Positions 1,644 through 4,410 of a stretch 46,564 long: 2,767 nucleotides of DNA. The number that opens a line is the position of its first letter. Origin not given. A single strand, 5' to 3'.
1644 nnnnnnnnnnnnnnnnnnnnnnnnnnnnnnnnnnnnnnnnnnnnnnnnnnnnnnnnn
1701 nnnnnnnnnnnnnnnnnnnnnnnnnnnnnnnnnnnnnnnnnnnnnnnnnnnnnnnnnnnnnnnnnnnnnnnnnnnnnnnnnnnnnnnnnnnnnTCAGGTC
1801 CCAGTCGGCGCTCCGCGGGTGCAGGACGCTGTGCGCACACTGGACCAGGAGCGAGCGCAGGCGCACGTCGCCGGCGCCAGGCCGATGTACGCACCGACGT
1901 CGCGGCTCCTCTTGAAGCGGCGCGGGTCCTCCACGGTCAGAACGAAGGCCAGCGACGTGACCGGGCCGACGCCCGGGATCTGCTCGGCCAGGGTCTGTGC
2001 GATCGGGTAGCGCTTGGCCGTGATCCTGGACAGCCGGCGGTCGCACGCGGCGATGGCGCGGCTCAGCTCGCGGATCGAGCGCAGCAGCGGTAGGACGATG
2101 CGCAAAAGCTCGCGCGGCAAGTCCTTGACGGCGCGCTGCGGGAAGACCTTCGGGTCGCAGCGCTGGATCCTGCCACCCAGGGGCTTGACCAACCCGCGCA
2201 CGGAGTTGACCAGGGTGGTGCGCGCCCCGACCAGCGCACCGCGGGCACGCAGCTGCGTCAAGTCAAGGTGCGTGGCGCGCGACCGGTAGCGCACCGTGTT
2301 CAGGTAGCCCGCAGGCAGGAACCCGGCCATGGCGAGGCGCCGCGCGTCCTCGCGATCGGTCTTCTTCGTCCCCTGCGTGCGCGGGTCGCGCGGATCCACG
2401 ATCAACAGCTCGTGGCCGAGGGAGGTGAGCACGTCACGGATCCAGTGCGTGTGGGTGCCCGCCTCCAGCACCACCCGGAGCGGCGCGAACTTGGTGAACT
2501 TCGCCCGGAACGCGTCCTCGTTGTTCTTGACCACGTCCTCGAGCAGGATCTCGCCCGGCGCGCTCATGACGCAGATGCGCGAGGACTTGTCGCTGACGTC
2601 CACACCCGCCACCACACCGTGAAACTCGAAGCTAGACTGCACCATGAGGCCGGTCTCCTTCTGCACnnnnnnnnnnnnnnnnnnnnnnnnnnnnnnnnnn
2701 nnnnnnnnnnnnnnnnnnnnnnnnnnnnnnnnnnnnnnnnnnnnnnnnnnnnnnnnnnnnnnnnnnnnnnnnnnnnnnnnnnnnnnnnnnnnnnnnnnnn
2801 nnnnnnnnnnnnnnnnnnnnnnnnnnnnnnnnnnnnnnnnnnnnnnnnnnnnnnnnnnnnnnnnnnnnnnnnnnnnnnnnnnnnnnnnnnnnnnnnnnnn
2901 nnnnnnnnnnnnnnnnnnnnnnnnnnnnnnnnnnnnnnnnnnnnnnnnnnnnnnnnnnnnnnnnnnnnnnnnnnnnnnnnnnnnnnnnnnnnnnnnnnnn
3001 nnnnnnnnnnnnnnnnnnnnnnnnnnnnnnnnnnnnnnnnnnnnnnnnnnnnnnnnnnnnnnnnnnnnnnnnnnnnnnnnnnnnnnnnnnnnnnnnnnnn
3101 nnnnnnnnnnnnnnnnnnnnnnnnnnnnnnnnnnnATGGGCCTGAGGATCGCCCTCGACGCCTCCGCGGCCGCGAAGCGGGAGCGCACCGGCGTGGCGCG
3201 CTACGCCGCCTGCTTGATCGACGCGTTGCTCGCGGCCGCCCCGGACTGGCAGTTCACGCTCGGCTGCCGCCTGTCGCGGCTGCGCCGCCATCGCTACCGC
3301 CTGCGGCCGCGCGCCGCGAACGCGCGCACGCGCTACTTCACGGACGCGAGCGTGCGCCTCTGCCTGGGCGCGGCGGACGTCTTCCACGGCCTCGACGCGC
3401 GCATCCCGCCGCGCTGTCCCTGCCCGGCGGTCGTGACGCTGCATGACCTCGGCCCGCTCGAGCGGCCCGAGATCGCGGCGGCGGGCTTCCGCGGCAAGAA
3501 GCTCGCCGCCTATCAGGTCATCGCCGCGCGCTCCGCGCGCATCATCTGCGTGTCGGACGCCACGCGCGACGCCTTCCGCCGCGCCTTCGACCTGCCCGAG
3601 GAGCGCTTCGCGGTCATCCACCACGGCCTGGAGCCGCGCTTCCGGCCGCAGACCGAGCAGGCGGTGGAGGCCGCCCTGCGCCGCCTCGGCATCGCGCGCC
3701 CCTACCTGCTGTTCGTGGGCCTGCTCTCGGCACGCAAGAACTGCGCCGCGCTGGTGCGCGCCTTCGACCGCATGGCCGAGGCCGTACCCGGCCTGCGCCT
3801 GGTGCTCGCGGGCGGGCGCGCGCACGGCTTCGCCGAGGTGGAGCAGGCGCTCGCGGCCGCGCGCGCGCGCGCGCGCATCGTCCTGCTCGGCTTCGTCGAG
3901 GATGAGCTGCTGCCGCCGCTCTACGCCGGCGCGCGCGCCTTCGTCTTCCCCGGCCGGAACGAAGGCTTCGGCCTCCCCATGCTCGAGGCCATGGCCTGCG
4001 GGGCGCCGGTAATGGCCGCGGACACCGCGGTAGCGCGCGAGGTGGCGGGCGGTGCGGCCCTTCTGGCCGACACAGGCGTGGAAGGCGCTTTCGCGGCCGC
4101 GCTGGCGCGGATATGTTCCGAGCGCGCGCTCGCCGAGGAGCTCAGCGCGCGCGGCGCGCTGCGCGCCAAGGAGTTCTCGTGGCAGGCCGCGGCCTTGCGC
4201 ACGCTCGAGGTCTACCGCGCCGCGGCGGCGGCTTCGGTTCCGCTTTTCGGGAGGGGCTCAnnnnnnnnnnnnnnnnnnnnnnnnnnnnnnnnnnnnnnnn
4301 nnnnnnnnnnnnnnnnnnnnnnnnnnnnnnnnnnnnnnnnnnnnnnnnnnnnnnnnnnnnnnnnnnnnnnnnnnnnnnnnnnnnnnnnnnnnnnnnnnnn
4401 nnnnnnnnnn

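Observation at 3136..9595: Glycosyltransferase - repeat lipoprotein - RND pump row, candidate export module for a glycosylated envelope component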

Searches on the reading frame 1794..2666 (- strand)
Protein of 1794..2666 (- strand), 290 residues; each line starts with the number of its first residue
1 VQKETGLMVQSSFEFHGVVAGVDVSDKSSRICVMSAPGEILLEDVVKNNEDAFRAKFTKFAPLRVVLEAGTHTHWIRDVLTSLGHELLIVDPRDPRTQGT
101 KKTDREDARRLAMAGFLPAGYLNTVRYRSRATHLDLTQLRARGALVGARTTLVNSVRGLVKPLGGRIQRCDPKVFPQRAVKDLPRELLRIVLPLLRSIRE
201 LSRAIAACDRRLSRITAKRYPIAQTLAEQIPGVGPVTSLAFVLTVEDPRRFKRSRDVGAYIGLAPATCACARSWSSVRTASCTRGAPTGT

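Call 11: search_protein_families(library=pfam, proteins=[window:1794-2666:-], max_evalue=0.001)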
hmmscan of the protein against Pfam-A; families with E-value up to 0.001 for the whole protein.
window:1794-2666:- (290 aa): 2 families
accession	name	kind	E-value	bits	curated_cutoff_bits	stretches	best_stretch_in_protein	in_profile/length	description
PF01548.23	DEDD_Tnp_IS110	-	5.4e-15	55.9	29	1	20-160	1-150/155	Transposase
PF02371.22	Transposase_20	-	2.4e-10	41.1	21.3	1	226-267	3-44/87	Transposase IS116/IS110/IS902 family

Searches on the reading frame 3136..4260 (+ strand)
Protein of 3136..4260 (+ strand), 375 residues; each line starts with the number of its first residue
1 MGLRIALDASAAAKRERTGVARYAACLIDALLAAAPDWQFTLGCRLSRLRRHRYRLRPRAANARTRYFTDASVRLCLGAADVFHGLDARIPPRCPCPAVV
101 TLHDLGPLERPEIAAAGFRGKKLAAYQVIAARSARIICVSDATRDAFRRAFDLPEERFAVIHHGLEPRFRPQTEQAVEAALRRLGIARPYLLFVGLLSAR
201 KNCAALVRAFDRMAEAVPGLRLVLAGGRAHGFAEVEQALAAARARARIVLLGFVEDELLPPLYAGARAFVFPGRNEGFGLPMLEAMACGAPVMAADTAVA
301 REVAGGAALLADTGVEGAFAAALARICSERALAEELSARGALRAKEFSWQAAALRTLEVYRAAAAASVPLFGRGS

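Call 7: search_protein_families(library=pfam, proteins=[window:3136-4260:+], max_evalue=0.01)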
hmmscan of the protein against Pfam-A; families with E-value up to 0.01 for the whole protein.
window:3136-4260:+ (375 aa): 5 families
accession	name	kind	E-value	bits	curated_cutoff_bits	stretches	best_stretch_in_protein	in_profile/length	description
PF13692.12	Glyco_trans_1_4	-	9.9e-26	91.1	27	1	188-327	1-140/142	Glycosyl transferases group 1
PF00534.26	Glycos_transf_1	-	2.6e-25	89.4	26.4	1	188-340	15-169/172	Glycosyl transferases group 1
PF13439.12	Glyco_transf_4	-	4.1e-11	43.6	28.5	1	72-167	63-168/170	Glycosyltransferase Family 4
PF20706.3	GT4-conflict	-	2.1e-09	37.3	26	1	127-352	141-381/385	Family 4 Glycosyltransferase in conflict systems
PF13524.12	Glyco_trans_1_2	-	1.7e-05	25.3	25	1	210-351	6-137/144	Glycosyl transferase-like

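Call 8: search_protein_families(library=ncbifam, proteins=[window:3136-4260:+], max_evalue=0.01)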
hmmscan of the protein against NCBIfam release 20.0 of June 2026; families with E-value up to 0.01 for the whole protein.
window:3136-4260:+ (375 aa): 30 families (the best 25 are shown)
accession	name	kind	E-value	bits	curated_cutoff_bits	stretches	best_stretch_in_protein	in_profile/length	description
TIGR04047.1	MSMEG_0565_glyc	hypoth_equivalog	2.4e-39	135.5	259.85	1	118-362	123-373/373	MSMEG_0565 family glycosyltransferase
TIGR02149.1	glgA_Coryne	subfamily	4.1e-31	108.5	302.4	1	96-362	107-389/391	glycogen synthase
TIGR03449.1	mycothiol_MshA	equivalog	6.4e-24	84.6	462.5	1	121-364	154-404/406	D-inositol-3-phosphate glycosyltransferase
TIGR04157.1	glyco_rSAM_CFB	subfamily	9.4e-17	61.1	400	1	127-298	164-333/406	TIGR04157 family glycosyltransferase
TIGR03088.1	stp2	hypoth_equivalog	2.4e-16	59.8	409.05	1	136-361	140-371/374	TIGR03088 family PEP-CTERM/XrtA system glycosyltransferase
NF053787.1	GlcN_PG_synth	equivalog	1.8e-14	53.4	480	1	168-362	177-358/361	N-acetylglucosaminyl phosphatidylglycerol synthase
NF041876.1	EPS_EpsE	equivalog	1.2e-13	51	400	1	191-344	217-376/389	exopolysaccharide biosynthesis GT4 family glycosyltransferase EpsE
NF038295.1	EPS_HpsP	equivalog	1.7e-13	50.3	550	1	160-361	180-385/388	hormogonium polysaccharide biosynthesis glycosyltransferase HpsP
TIGR03999.1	thiol_BshA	equivalog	1.2e-12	47.5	273.7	1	131-362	143-372/375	N-acetyl-alpha-D-glucosaminyl L-malate synthase BshA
NF050063.1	ProtGlycPglJ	equivalog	7.3e-12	45.2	500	1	136-357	148-360/363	N-acetylgalactosamine-N,N'-diacetylbacillosaminyl-diphospho-undecaprenol 4-alpha-N-acetylgalactosaminyltransferase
NF038229.1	Glyco4_Geo_Pelo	equivalog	1.1e-11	44.4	400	1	129-362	106-335/338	GPMC system family 4 glycosyltransferase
TIGR04063.1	stp3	hypoth_equivalog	2.1e-11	43.4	442.05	1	131-363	156-395/397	TIGR04063 family PEP-CTERM/XrtA system glycosyltransferase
NF053513.1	Gtran_IagA_BgsA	equivalog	1.4e-09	37.5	460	1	188-362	161-330/333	LTA glycolipid anchor biosynthesis glycosyltransferase, IagA/BgsA family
NF041010.1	glycosy_Agl16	equivalog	3.2e-09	36.1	575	1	127-362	128-350/352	glycosylation protein Agl16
TIGR02472.1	sucr_P_syn_N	equivalog_domain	1.2e-08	34.3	576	1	268-355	343-433/439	sucrose-phosphate synthase, putative, glycosyltransferase domain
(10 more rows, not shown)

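Call 59: search_solved_structures(query=window:3136-4260:+, max_evalue=1e-8)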
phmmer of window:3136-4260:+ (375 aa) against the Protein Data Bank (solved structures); distinct sequences matched with E-value up to 1e-8: 5.
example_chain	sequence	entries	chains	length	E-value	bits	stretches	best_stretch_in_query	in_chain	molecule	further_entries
6tvp_A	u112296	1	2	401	5.2e-19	72.2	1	96-364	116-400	Alpha-maltose-1-phosphate synthase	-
6kih_A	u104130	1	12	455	1.7e-15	60.6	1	135-368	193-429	Tll1590 protein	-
3c4q_A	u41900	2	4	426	1e-13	54.8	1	126-365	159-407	Predicted glycosyltransferases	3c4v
3c48_A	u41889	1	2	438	1.1e-13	54.7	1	126-365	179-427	Predicted glycosyltransferases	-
7qsg_A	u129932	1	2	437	2.7e-09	40.3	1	252-365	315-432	D-inositol 3-phosphate glycosyltransferase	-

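Call 69: find_homologous_proteins(query=window:3136-4260:+, max_evalue=1e-30)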
Query window:3136-4260:+ (375 aa): 872 proteins with E <= 1e-30 among 8000 candidates; the best 120 are listed.
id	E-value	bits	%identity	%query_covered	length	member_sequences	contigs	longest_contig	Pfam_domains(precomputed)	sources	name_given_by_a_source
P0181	1.6e-232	789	100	100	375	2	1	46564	PF00534.27,PF13524.13,PF13439.13,PF20706.4,PF13692.13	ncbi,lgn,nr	ncbi:MAG: glycosyltransferase family 4 protein [Planctomycetes bacterium]|nr:glycosyltransferase fam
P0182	1.7e-136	473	64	97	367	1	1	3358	PF00534.27,PF13524.13,PF13439.13,PF20706.4,PF13692.13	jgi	jgi:glycosyltransferase involved in cell wall biosynthesis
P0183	1.5e-128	447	61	96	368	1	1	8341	PF00534.27,PF13579.13,PF13524.13,PF13439.13,PF20706.4,PF13692.13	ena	-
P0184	5.5e-128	445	63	96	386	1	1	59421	PF00534.27,PF13439.13,PF20706.4,PF13692.13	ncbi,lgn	-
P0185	6.9e-127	442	59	96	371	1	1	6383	PF00534.27,PF13524.13,PF13439.13,PF20706.4,PF13692.13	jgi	-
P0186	2.6e-126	440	62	96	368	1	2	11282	PF00534.27,PF13524.13,PF13439.13,PF20706.4,PF13692.13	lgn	-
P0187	2.7e-126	440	60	96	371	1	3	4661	PF00534.27,PF13579.13,PF13524.13,PF13439.13,PF20706.4,PF13692.13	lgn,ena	-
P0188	7.6e-126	438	61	96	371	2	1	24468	PF00534.27,PF13579.13,PF13524.13,PF13439.13,PF20706.4,PF13692.13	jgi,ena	-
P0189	6.4e-125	435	63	96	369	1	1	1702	PF00534.27,PF13524.13,PF13439.13,PF20706.4,PF13692.13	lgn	-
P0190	2.1e-115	404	59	97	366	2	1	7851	PF00534.27,PF13524.13,PF13439.13,PF20706.4,PF13692.13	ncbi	-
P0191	7.0e-114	399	58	100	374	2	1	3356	PF00534.27,PF13524.13,PF13439.13,PF20706.4,PF13692.13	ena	-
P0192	7.8e-113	396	56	97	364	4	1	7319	PF00534.27,PF13524.13,PF13439.13,PF20706.4,PF13692.13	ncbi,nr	ncbi:MAG: glycosyltransferase family 4 protein [Planctomycetes bacterium]|nr:glycosyltransferase fam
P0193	2.9e-109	384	57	96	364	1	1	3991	PF00534.27,PF13439.13,PF20706.4,PF13692.13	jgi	-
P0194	1.0e-108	382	56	96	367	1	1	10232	PF00534.27,PF13524.13,PF13439.13,PF20706.4,PF13692.13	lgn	-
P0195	2.5e-108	381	56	97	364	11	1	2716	PF00534.27,PF13524.13,PF13439.13,PF20706.4,PF13692.13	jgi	-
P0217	9.1e-71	257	46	98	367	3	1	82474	PF00534.27,PF13524.13,PF13439.13,PF20706.4,PF13692.13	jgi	jgi:glycosyltransferase involved in cell wall biosynthesis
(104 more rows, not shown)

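Call 70: find_encoding_contigs(protein=P0217, flank=8000, max_places=2)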
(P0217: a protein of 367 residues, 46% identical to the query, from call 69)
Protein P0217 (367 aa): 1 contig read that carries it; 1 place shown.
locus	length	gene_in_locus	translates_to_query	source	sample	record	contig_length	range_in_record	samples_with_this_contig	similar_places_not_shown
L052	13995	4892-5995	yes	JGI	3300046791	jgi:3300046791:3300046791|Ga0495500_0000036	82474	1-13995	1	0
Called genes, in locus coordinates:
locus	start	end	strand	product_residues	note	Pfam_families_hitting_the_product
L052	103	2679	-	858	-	PF02018:CBM_4_9, PF12228:DUF3604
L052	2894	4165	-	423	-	-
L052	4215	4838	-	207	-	-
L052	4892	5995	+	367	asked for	PF13439:Glyco_transf_4, PF20706:GT4-conflict (faint), PF00534:Glycos_transf_1, PF13692:Glyco_trans_1_4, PF13524:Glyco_trans_1_2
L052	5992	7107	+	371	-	PF13439:Glyco_transf_4, PF13477:Glyco_trans_4_2 (weak), PF13579:Glyco_trans_4_4, PF00534:Glycos_transf_1, PF13692:Glyco_trans_1_4, PF13524:Glyco_trans_1_2 (weak)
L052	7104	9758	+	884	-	PF00664:ABC_membrane, PF00005:ABC_tran, PF02463:SMC_N (weak)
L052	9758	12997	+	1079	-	-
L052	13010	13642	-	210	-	-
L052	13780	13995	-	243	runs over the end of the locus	-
